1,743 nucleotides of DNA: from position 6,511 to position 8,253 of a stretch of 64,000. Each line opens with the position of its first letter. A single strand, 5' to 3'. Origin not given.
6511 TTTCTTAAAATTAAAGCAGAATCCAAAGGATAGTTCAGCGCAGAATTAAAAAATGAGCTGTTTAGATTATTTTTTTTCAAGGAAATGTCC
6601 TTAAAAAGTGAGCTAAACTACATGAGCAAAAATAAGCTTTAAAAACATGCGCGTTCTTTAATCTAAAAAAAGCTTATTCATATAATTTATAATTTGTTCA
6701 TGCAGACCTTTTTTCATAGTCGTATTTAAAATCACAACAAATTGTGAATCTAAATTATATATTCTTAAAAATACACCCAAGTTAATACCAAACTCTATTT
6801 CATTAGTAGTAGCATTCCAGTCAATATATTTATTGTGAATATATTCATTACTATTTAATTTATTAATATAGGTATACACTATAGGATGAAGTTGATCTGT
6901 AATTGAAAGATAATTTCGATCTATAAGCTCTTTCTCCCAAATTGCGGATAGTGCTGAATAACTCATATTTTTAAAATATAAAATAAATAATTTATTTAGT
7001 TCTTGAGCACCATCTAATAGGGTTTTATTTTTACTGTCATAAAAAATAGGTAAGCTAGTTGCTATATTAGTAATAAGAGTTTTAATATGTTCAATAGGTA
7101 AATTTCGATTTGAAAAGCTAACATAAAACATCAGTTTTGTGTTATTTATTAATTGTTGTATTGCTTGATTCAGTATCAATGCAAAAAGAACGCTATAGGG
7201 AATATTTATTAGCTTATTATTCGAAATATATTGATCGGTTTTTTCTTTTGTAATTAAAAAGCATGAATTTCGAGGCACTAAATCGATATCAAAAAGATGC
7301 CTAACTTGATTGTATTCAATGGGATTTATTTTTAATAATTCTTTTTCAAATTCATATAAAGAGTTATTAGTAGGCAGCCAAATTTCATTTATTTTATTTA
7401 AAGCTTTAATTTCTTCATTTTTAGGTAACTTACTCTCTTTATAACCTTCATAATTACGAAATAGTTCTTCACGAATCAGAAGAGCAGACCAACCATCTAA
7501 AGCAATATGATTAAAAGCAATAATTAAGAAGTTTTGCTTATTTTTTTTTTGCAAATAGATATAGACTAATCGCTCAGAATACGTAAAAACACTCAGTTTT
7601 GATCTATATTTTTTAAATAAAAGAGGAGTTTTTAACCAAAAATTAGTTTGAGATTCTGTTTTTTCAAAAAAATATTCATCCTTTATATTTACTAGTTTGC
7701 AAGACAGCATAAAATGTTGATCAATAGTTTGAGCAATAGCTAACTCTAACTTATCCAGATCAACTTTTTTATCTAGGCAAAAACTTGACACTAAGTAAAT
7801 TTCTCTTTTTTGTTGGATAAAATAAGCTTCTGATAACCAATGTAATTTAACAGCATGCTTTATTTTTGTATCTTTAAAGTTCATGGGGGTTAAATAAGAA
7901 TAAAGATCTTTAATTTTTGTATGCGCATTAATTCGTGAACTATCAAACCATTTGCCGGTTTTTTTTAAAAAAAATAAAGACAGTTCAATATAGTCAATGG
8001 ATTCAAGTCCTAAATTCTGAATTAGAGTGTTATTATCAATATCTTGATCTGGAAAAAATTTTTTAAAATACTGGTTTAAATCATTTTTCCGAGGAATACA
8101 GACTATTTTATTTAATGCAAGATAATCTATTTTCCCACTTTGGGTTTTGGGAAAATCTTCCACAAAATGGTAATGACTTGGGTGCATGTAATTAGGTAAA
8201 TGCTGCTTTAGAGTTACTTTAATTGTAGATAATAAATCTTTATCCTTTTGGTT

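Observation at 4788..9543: Orphan two-gene cassette: stand-alone A-T-C NRPS-like enzyme plus an FkbH-like loader, wedged between mutT and effector-like genes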

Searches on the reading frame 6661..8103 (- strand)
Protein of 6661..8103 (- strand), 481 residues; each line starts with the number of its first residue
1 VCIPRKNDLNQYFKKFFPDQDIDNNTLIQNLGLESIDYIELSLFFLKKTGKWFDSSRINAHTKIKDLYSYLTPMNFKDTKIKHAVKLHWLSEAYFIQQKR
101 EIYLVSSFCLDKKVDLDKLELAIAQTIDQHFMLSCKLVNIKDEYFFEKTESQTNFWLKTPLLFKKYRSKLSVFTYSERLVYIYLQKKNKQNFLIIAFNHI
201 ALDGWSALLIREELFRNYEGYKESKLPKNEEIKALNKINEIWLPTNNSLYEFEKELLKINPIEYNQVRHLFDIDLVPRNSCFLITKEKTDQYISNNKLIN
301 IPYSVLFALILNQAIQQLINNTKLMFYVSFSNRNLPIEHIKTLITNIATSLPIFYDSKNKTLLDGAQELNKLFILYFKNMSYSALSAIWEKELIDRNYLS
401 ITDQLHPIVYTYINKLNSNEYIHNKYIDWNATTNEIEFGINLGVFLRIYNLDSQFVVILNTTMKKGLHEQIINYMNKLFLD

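Call 27: search_solved_structures(query=A2, max_evalue=10, show_alignments=3)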
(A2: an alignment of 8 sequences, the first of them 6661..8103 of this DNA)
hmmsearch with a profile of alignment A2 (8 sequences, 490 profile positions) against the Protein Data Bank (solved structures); distinct sequences matched with E-value up to 10: 22.
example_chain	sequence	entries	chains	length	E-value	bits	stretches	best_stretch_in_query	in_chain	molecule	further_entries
9rde_A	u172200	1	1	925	4.5e-08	35.6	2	178-240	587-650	Bacitracin synthase 3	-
8hlk_A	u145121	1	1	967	8e-05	24.8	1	79-359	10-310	Microcystin synthetase B (Fragment)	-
8f7f_A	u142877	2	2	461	0.00015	24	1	190-358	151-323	Surfactin synthetase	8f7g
9bfd_B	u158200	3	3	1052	0.00018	23.7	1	78-374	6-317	Tyrocidine synthase 2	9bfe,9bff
8f7h_A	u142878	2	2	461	0.001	21.2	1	190-358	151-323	Surfactin synthetase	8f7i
2vsq_A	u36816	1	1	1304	0.0023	20.1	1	190-230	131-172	SURFACTIN SYNTHETASE SUBUNIT 3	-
9lcq_A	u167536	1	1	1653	0.0046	19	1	195-227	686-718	PvdL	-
8jbr_A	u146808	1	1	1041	0.0087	18.1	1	183-224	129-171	McyA protein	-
9lcp_A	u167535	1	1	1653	0.013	17.5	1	195-227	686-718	PvdL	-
8xjz_C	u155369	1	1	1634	0.016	17.3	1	195-230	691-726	Peptide synthetase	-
9lco_A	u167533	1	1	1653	0.019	17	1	195-227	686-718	PvdL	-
9up2_A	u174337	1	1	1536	0.027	16.5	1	195-227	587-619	PvdL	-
9x2c_A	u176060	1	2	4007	0.055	15.5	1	95-225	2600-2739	PKS-NRPS hybrid synthetase psoA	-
9x29_A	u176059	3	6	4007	0.061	15.3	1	95-225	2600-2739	PKS-NRPS hybrid synthetase psoA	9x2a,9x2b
6p1j_A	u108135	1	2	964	0.13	14.2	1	191-227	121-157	Txo2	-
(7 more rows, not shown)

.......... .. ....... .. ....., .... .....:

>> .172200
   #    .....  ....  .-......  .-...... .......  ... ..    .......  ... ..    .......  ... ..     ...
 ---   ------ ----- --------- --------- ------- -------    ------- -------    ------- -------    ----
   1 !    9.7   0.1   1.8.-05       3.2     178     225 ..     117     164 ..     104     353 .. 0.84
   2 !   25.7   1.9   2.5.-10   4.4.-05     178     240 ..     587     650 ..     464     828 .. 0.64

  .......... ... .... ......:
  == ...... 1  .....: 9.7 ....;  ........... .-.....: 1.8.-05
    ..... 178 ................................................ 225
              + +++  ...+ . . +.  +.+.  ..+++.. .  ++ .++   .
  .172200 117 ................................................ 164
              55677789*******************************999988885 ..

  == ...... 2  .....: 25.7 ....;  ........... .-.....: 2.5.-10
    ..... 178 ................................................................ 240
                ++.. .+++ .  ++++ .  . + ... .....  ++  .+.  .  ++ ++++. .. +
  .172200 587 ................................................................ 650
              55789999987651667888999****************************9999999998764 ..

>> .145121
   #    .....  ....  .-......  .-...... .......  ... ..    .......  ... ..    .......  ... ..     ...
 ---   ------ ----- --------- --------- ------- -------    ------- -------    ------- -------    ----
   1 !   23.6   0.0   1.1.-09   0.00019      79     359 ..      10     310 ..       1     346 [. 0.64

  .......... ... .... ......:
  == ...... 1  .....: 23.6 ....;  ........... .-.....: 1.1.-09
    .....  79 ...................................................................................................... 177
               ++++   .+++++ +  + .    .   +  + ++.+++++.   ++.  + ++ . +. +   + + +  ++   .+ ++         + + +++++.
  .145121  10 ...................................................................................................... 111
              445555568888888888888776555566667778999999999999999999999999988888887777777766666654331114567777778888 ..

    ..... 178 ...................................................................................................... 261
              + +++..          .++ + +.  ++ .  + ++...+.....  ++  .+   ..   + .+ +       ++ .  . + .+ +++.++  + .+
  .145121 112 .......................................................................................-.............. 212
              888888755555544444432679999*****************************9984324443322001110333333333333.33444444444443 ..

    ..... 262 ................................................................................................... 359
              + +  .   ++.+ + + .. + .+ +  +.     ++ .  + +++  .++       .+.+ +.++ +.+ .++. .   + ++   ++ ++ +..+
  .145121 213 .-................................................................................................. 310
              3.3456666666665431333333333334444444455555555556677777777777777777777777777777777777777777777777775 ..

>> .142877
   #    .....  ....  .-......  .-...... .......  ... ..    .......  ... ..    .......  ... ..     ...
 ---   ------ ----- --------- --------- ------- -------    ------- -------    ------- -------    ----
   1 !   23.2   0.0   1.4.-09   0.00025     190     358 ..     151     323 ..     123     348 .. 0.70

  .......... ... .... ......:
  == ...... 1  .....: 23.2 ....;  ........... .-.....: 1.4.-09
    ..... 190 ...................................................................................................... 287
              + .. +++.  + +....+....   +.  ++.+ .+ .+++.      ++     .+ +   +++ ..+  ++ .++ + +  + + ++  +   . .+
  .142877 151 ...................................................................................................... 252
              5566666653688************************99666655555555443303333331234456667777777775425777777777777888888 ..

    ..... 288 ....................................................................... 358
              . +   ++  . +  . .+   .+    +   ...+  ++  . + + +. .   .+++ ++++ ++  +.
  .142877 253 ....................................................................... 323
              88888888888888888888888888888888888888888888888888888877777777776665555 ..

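Call 63: find_homologous_proteins(query=A4, max_evalue=0.001)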
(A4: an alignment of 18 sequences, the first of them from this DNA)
Query A4 (18 sequences) (406 aa, profile of the alignment): 5 proteins with E <= 0.001 among 7339 candidates.
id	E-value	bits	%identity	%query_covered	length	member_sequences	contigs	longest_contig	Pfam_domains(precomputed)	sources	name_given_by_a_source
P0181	2.2e-156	539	39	98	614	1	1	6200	PF00668.26,PF13193.13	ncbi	ncbi:MAG: condensation domain-containing protein, partial [Legionella sp.]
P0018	3.1e-136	473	55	100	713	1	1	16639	-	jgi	jgi:hypothetical protein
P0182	3.4e-135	469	70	83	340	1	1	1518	-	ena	-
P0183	1.2e-127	445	42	93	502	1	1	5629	PF00668.26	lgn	-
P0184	5.3e-106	373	41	78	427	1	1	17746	PF00668.26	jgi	jgi:hypothetical protein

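Call 70: predict_structure(alignment_id=A4)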
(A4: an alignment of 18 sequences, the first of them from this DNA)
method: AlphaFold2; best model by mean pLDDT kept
length: 406 residues; sequences in the alignment: 18
mean_pLDDT: 82.3   pTM: 0.85
mean pLDDT of the five models: 82.3, 82.3, 82.2, 81.7, 80.3
residues with pLDDT >= 90: 162; 70-90: 168; 50-70: 71; < 50: 5
segments of 3 or more residues with pLDDT < 50: 1-4
pLDDT, mean of each block of 10 residues (from residue 1): 57 70 65 91 95 88 83 88 62 65 88 90 77 90 81 77 61 75 89 87 92 94 92 95 93 73 66 81 93 90 73 79 81 89 82 88 74 91 93 95 82
secondary structure, 60 per line:
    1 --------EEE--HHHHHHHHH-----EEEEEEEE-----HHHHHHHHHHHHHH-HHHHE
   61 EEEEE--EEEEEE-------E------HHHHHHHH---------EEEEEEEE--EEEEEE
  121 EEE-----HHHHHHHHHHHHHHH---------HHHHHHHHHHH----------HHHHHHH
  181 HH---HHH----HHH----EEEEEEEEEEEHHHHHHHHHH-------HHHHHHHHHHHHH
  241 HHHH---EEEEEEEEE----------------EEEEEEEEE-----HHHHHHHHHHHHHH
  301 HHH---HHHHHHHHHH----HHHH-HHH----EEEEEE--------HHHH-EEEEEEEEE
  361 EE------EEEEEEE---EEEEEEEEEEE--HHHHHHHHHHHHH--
elements in order: E9-11 H14-22 E28-35 H41-54 H56-59 E60-65 E68-73 H88-95 E105-112 E115-123 H129-143 H153-163 H174-182 E200-210 H211-220 H228-244 E248-256 E273-281 H287-303 H307-316 H321-324 E333-338 H347-350 E352-362 E369-375 E379-389 H392-404

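Call 71: search_protein_representatives(alignment_id=A4)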
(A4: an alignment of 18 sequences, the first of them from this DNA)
Query: 18 sequences, 413 profile positions. Proteins with E-value up to 0.001 (for the whole library): 6796; up to 1e-10: 1234; up to 1e-30: 47. The best 150 are listed.
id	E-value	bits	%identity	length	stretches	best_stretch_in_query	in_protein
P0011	5.3e-170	582.4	-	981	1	3-411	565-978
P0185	8.2e-154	529.1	-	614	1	2-411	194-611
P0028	2.5e-145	501.1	-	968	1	4-411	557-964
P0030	4.1e-141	487.3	-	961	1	4-412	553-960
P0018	9.8e-137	472.8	-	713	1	29-411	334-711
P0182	1.1e-135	469.4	-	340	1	74-411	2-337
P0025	7.7e-128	443.6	-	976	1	6-411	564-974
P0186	5.4e-126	437.5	-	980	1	7-412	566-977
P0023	6.0e-123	427.4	-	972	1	4-411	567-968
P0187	1.7e-116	406.2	-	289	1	125-412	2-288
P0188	5.4e-116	404.5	-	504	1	5-406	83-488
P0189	2.0e-107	376.3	-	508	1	3-407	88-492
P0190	9.3e-94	331.3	-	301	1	137-408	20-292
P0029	5.0e-93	328.9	-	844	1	5-411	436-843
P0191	1.2e-90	321.0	-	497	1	7-410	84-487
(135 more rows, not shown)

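Call 74: fold_search(model_id=the predicted structure, library=pdb)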
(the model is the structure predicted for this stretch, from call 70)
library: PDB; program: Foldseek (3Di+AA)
matches with E <= 10: 864; with E <= 0.001: 244
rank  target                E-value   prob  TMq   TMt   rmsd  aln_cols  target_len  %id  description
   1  5t3e_A                3.3e-19  1.00  0.74  0.70   5.0       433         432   12  Crystal structure of a nonribosomal peptide synthetase heterocyclization domain. (released 2016-11-02)
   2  8f7f                  3.7e-19  1.00  0.64  0.61   6.2       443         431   14  The condensation domain of surfactin A synthetase C in space group P43212 (released 2023-11-22)
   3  6mg0_B                7.3e-19  1.00  0.71  0.20   5.0       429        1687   12  Crystal structure of a 5-domain construct of LgrA in the thiolation state (released 2019-11-20)
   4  7ly7_A                8.6e-19  1.00  0.69  0.34   5.8       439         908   12  Crystal structure of the elongation module of the bacillamide NRPS, BmdB, in complex with the oxidase BmdC (released 2022-02-02)
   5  8f7h                  9.1e-19  1.00  0.64  0.61   6.4       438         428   14  The condensation domain of surfactin A synthetase C variant 18b in space group P212121 (released 2023-11-22)
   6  8f7g                  1.2e-18  1.00  0.65  0.62   6.3       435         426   14  The condensation domain of surfactin A synthetase C in space group P212121 (released 2023-11-22)
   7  6mfx                  1.9e-18  1.00  0.71  0.27   5.2       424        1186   14  Crystal structure of a 4-domain construct of a mutant of LgrA in the substrate donation state (released 2019-11-20)
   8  5t3e_B                2.0e-18  1.00  0.69  0.65   5.7       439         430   11  Crystal structure of a nonribosomal peptide synthetase heterocyclization domain. (released 2016-11-02)
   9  6mg0_A                2.4e-18  1.00  0.70  0.20   5.1       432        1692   12  Crystal structure of a 5-domain construct of LgrA in the thiolation state (released 2019-11-20)
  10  9be3_A                2.6e-18  1.00  0.71  0.19   5.2       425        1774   13  The pre-condensation state of the dimodular NRPS protein LgrA (released 2024-11-20)
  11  9be4_B                2.8e-18  1.00  0.71  0.19   5.4       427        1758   12  The post-condensation state of the dimodular NRPS protein LgrA (released 2024-11-20)
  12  9meh                  6.8e-18  1.00  0.71  0.19   5.2       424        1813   14  Crystal structure of the dimodular LgrA after protein ligation (released 2025-03-05)
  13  6mfw                  7.6e-18  1.00  0.71  0.28   5.2       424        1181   12  Crystal structure of a 4-domain construct of LgrA in the substrate donation state (released 2019-11-20)
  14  6mfz_A                7.6e-18  1.00  0.65  0.18   6.2       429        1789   12  Crystal structure of dimodular LgrA in a condensation state (released 2019-11-20)
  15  9be3_B                8.0e-18  1.00  0.69  0.19   5.5       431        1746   12  The pre-condensation state of the dimodular NRPS protein LgrA (released 2024-11-20)
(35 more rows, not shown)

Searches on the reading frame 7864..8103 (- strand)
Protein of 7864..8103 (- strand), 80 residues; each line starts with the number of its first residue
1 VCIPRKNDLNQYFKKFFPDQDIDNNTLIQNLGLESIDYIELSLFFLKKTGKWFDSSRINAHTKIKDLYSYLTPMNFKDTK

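Call 75: search_protein_families(library=pfam, proteins=[window:7864-8103:-], max_evalue=1)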
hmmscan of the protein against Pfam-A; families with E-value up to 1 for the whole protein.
window:7864-8103:- (80 aa): 2 families
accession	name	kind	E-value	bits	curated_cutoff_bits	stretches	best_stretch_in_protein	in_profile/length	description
PF00550.31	PP-binding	-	0.013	16.2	20.8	1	18-71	14-67/67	Phosphopantetheine attachment site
PF03902.18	Gal4_dimer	-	0.16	12.6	22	1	6-24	12-30/54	Gal4-like dimerisation domain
